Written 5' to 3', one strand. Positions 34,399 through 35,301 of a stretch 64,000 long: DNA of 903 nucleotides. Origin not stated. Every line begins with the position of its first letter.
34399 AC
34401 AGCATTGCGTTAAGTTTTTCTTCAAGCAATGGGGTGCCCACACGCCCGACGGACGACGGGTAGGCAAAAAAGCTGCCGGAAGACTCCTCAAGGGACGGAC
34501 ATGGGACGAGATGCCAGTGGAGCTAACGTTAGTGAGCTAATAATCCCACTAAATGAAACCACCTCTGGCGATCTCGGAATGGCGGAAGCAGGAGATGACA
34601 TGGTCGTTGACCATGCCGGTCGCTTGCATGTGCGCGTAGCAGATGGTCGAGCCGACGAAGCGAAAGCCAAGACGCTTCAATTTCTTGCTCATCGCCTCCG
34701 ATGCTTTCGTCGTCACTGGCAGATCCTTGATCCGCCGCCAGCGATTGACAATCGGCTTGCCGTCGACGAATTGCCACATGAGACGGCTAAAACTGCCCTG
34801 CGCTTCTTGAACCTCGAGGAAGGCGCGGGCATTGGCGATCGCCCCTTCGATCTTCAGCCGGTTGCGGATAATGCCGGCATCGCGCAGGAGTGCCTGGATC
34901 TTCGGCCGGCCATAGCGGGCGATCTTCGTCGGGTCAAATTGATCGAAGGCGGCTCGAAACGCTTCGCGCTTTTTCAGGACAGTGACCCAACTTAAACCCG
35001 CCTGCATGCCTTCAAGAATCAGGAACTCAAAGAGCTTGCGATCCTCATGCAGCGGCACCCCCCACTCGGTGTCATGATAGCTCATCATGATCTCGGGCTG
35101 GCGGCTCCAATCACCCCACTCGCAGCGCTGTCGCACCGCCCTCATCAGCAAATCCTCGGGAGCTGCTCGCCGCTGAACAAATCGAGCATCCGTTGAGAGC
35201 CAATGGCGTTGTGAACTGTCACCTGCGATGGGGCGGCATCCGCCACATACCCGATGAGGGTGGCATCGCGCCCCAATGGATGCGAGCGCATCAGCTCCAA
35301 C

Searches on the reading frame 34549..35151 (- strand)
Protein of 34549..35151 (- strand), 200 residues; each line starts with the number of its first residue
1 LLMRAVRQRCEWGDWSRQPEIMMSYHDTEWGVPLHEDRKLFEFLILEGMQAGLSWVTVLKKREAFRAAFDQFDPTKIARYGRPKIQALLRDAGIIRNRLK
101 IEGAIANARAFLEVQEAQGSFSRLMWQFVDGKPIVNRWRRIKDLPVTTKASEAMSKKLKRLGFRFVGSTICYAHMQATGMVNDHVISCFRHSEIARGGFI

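Call 3: search_protein_families(library=pfam, proteins=[window:34549-35151:-], max_evalue=0.01)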
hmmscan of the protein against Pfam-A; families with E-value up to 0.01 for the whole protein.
window:34549-35151:- (200 aa): 2 families
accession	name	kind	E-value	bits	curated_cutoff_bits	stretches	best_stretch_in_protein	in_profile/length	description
PF03352.18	Adenine_glyco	-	8.6e-81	270.4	25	1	15-191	1-177/177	Methyladenine glycosylase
PF13276.12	HTH_21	-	0.0084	16.8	28.1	0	63-99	8-41/60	HTH-like domain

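Call 85: find_homologous_proteins(query=window:34549-35151:-, max_evalue=1e-30)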
Query window:34549-35151:- (200 aa): 8000 proteins with E <= 1e-30 among 8000 candidates; the best 120 are listed.
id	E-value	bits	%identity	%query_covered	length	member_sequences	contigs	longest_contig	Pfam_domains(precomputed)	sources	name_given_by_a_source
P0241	9.8e-131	451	100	99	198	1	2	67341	PF03352.19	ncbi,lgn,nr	ncbi:MAG: DNA-3-methyladenine glycosylase I [Candidatus Omnitrophica bacterium]|nr:DNA-3-methyladeni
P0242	2.2e-92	326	72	94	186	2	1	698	PF03352.19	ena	-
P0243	3.7e-92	326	74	95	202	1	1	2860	PF03352.19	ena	-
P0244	2.0e-91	323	75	95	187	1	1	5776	PF03352.19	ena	-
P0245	1.0e-90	321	72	98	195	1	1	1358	PF03352.19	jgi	-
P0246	1.1e-90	321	71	95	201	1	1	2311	PF03352.19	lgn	-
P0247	6.0e-90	318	72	95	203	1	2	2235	PF03352.19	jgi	-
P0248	1.7e-89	317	70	99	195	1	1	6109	PF03352.19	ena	-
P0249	4.1e-89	316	70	95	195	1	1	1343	PF03352.19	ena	-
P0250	4.4e-88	312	69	95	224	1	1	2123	PF03352.19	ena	-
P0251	5.5e-88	312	71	95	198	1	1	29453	PF03352.19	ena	-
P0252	7.9e-88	311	73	92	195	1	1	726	PF03352.19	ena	-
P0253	1.3e-87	311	69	95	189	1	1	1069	PF03352.19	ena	-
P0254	2.0e-87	310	69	98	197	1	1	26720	PF03352.19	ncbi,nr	ncbi:MAG: DNA-3-methyladenine glycosylase I [Candidatus Omnitrophota bacterium]|nr:DNA-3-methyladeni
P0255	3.8e-87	309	70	95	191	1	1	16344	PF03352.19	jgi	jgi:DNA-3-methyladenine glycosylase I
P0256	6.3e-87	308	73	95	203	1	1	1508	PF03352.19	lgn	-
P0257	7.9e-87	308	70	95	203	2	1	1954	PF03352.19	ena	-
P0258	9.9e-87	308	70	94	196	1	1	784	PF03352.19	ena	-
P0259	1.2e-86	308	70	94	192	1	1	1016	PF03352.19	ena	-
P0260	1.5e-86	307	70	93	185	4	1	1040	PF03352.19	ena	-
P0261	2.0e-86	307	69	95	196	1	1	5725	PF03352.19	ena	-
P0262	2.1e-86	307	73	89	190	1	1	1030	PF03352.19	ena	-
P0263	3.1e-86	306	73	87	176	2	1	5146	PF03352.19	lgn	-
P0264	5.0e-86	306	72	88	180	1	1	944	PF03352.19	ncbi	-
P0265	6.4e-86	305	69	95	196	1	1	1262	PF03352.19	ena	-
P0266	1.2e-85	304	66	99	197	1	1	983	PF03352.19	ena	-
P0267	1.2e-85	304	70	94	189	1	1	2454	PF03352.19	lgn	-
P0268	1.3e-85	304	68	95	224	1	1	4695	PF03352.19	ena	-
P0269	1.8e-85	304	69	96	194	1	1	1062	PF03352.19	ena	-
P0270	2.0e-85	304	69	95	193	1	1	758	PF03352.19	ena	-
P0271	2.1e-85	304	70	95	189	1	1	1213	PF03352.19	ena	-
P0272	2.3e-85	303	68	97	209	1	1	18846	PF03352.19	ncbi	-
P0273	4.3e-85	302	67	98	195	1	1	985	PF03352.19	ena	-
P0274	6.6e-85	302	70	95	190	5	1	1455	PF03352.19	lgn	-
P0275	6.6e-85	302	69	95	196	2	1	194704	PF03352.19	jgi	-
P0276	9.3e-85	301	67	96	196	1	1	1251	PF03352.19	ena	-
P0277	1.2e-84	301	65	97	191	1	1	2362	PF03352.19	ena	-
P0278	1.3e-84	301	72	88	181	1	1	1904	PF03352.19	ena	-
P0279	1.6e-84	301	71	94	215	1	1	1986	PF03352.19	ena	-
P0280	1.6e-84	301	70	94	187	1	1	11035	PF03352.19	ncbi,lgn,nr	ncbi:MAG: DNA-3-methyladenine glycosylase I [Candidatus Omnitrophica bacterium]|nr:DNA-3-methyladeni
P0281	2.1e-84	300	69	90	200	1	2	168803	PF03352.19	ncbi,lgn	-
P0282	2.1e-84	300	69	94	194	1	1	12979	PF03352.19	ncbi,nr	ncbi:MAG: DNA-3-methyladenine glycosylase I [Candidatus Omnitrophica bacterium]|nr:DNA-3-methyladeni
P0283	3.3e-84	300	70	94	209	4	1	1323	PF03352.19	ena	-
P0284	3.4e-84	300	72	89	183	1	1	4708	PF03352.19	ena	-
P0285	3.9e-84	299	67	96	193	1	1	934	PF03352.19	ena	-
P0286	3.9e-84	299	68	94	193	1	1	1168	PF03352.19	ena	-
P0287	4.7e-84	299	68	94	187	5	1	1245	PF03352.19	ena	-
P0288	4.8e-84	299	66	98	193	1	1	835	PF03352.19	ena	-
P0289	5.2e-84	299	71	94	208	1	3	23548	PF03352.19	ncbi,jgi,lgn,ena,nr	ncbi:MAG: DNA-3-methyladenine glycosylase I [Candidatus Omnitrophica bacterium CG11_big_fil_rev_8_21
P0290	5.8e-84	299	70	95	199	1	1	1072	PF03352.19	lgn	-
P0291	9.0e-84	298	66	98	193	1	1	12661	PF03352.19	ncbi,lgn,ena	-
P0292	1.1e-83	298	67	93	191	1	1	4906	PF03352.19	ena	-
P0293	1.1e-83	298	68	94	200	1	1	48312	PF03352.19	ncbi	-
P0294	1.2e-83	298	68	95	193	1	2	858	PF03352.19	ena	-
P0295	2.0e-83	297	68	95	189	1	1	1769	PF03352.19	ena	-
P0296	3.3e-83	296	68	94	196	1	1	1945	PF03352.19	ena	-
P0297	6.7e-83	295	66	96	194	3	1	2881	PF03352.19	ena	-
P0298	7.5e-83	295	69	91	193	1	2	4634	PF03352.19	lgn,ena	-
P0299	9.6e-83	295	74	85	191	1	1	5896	PF03352.19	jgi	-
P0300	1.0e-82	295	68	94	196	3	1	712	PF03352.19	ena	-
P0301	1.1e-82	295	66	98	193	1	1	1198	PF03352.19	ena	-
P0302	1.5e-82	294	66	95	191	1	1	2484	PF03352.19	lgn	-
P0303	1.6e-82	294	66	94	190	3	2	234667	PF03352.19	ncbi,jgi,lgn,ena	-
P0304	3.2e-82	293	65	97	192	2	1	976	PF03352.19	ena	-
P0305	3.3e-82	293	66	97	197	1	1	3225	PF03352.19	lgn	-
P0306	3.4e-82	293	71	88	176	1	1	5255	PF03352.19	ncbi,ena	-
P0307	4.3e-82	293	64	98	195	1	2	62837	PF03352.19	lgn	-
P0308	4.5e-82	293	66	97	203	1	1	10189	PF03352.19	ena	-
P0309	5.2e-82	292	66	95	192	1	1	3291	PF03352.19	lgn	-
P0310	5.7e-82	292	66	97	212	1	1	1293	PF03352.19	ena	-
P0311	6.1e-82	292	66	95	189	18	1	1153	PF03352.19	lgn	-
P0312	7.6e-82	292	69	90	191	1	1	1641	PF03352.19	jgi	jgi:DNA-3-methyladenine glycosylase I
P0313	8.2e-82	292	66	95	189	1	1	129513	PF03352.19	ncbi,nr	ncbi:MAG: DNA-3-methyladenine glycosylase I [Sideroxyarcus sp.]|nr:DNA-3-methyladenine glycosylase I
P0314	9.7e-82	292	65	96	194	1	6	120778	PF03352.19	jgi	-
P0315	1.4e-81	291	67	94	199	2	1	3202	PF03352.19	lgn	-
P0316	1.9e-81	291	66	96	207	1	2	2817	PF03352.19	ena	-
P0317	2.3e-81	290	70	94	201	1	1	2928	PF03352.19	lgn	-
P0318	2.3e-81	290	65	95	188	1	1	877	PF03352.19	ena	-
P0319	2.4e-81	290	65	96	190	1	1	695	PF03352.19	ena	-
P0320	2.8e-81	290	63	98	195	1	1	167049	PF03352.19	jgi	-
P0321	3.0e-81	290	66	94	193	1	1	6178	PF03352.19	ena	-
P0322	3.0e-81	290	66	95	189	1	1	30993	PF03352.19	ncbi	-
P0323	3.3e-81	290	66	92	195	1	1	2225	PF03352.19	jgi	jgi:DNA-3-methyladenine glycosylase I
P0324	3.4e-81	290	70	89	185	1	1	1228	PF03352.19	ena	-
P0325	3.4e-81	290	72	89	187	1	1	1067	PF03352.19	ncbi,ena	-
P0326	3.6e-81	290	68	95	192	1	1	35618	PF03352.19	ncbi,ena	-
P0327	3.7e-81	290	65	94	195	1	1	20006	PF03352.19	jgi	-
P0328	3.8e-81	290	66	92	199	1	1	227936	PF03352.19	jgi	jgi:DNA-3-methyladenine glycosylase I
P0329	4.4e-81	289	66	95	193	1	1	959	PF03352.19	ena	-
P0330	4.7e-81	289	66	98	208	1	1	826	PF03352.19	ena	-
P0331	5.2e-81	289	73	87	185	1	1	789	PF03352.19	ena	-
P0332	5.8e-81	289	66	92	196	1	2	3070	PF03352.19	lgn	-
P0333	5.9e-81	289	68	95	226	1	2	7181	PF03352.19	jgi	jgi:DNA-3-methyladenine glycosylase I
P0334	6.2e-81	289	64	96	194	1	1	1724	PF03352.19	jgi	jgi:DNA-3-methyladenine glycosylase I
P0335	6.5e-81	289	67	94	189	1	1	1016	PF03352.19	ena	-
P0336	7.7e-81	289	68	92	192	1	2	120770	PF03352.19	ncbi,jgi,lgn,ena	-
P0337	8.5e-81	288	66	95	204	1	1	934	PF03352.19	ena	-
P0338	8.6e-81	288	70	86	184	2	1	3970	PF03352.19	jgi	jgi:DNA-3-methyladenine glycosylase I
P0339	9.6e-81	288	65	97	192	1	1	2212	PF03352.19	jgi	jgi:DNA-3-methyladenine glycosylase I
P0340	1.1e-80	288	66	95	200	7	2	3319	PF03352.19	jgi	-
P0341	1.2e-80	288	65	95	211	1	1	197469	PF03352.19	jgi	-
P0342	1.2e-80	288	64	95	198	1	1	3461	PF03352.19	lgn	-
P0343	1.2e-80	288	65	95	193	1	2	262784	PF03352.19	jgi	-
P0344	1.4e-80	288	65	95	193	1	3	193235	PF03352.19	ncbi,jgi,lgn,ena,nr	ncbi:MAG: DNA-3-methyladenine glycosylase [Sideroxydans sp. GWF2_59_14]|nr:MAG: DNA-3-methyladenine 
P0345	1.6e-80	288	65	96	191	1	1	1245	PF03352.19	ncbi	-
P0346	1.8e-80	287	68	90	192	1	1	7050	PF03352.19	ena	-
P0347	1.9e-80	287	64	97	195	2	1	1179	PF03352.19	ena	-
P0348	2.2e-80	287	66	93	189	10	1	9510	PF03352.19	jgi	jgi:DNA-3-methyladenine glycosylase I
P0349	2.2e-80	287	63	98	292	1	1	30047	PF03352.19,PF01541.31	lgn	-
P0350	2.4e-80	287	66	96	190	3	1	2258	PF03352.19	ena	-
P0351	2.4e-80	287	64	94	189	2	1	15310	PF03352.19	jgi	jgi:DNA-3-methyladenine glycosylase I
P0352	2.6e-80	287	65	95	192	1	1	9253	PF03352.19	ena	-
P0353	2.8e-80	287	65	95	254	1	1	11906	PF03352.19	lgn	-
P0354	3.1e-80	287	65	96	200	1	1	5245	PF03352.19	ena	-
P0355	3.1e-80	287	64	96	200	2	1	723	PF03352.19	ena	-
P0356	3.2e-80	287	63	96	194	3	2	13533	PF03352.19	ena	-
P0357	3.2e-80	287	67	91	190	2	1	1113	PF03352.19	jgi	jgi:DNA-3-methyladenine glycosylase I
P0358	3.3e-80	287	65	95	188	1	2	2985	PF03352.19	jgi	jgi:DNA-3-methyladenine glycosylase I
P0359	3.8e-80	286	66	95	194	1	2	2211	PF03352.19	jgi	jgi:DNA-3-methyladenine glycosylase I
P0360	4.3e-80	286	64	95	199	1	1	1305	PF03352.19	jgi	-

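Call 86: find_encoding_contigs(protein=P0251, flank=8000, max_places=1)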
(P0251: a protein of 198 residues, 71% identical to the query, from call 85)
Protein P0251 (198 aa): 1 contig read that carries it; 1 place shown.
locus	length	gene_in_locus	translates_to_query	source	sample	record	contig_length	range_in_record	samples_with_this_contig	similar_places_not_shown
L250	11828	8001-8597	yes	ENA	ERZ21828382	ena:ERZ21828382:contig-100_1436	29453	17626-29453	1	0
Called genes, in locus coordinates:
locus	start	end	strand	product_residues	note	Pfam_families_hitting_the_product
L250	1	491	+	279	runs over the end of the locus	PF00005:ABC_tran, PF13304:AAA_21 (faint)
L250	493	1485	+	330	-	PF13379:NMT1_2, PF09084:NMT1, PF12974:Phosphonate-bd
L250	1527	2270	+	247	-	PF00528:BPD_transp_1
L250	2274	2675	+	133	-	PF14464:Prok-JAB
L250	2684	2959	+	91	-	PF01206:TusA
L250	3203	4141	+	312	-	PF00291:PALP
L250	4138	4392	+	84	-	PF01206:TusA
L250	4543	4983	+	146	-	PF09970:DUF2204 (weak), PF19502:DUF6036 (weak)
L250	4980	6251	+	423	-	PF00291:PALP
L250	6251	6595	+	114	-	PF02597:ThiS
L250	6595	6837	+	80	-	PF09383:NIL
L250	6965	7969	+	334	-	PF02661:Fic, PF12802:MarR_2 (weak)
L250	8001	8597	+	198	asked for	PF03352:Adenine_glyco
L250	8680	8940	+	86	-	-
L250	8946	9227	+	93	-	-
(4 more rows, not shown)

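Call 87: find_encoding_contigs(protein=P0254, flank=8000, max_places=1)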
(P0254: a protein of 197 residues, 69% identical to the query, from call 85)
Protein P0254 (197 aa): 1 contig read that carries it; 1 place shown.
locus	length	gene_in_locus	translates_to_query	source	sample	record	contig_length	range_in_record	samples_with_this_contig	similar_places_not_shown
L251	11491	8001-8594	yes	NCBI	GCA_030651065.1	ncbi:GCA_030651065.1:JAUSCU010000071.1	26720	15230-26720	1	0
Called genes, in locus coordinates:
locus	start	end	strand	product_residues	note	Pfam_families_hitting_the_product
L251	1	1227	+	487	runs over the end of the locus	PF12705:PDDEXK_1 (faint), PF13482:RNase_H_2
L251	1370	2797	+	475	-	PF02086:MethyltransfD12 (weak)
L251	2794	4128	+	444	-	PF02086:MethyltransfD12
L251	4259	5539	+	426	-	-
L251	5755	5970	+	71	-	-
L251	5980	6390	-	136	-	PF10130:PIN_2, PF13470:PIN_3 (weak)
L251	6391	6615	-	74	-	PF26688:RHH_12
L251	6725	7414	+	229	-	PF01863:YgjP-like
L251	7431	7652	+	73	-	-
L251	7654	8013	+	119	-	PF07291:MauE (weak), PF07681:DoxX (weak), PF13564:DoxX_2 (weak)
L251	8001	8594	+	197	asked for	PF03352:Adenine_glyco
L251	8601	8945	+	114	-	-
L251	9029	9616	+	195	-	PF00657:Lipase_GDSL, PF13472:Lipase_GDSL_2, PF17182:OSK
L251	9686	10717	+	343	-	PF00044:Gp_dh_N, PF02800:Gp_dh_C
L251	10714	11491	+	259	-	PF00162:PGK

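Call 88: find_encoding_contigs(protein=P0244, flank=8000, max_places=1)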
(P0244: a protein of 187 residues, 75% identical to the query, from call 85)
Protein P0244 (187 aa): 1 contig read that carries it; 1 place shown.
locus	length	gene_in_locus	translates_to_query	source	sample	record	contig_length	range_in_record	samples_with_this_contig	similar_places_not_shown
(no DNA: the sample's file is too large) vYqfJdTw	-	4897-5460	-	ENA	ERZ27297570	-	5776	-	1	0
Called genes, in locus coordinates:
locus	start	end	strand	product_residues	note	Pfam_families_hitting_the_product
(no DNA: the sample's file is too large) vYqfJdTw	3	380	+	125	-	?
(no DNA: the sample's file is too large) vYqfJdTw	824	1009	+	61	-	PF23477:zf_Tbcl_2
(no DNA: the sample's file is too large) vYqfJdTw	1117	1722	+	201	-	PF00254:FKBP_C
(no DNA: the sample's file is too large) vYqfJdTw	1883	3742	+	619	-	PF00122:E1-E2_ATPase, PF00702:Hydrolase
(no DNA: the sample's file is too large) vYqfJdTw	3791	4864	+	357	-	PF04613:LpxD, PF25084:LbH_EIF2B, PF25087:GMPPB_C (faint), PF14602:Hexapep_2 (faint), PF00132:Hexapep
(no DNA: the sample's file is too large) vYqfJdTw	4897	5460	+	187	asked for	PF03352:Adenine_glyco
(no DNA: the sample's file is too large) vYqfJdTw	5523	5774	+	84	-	?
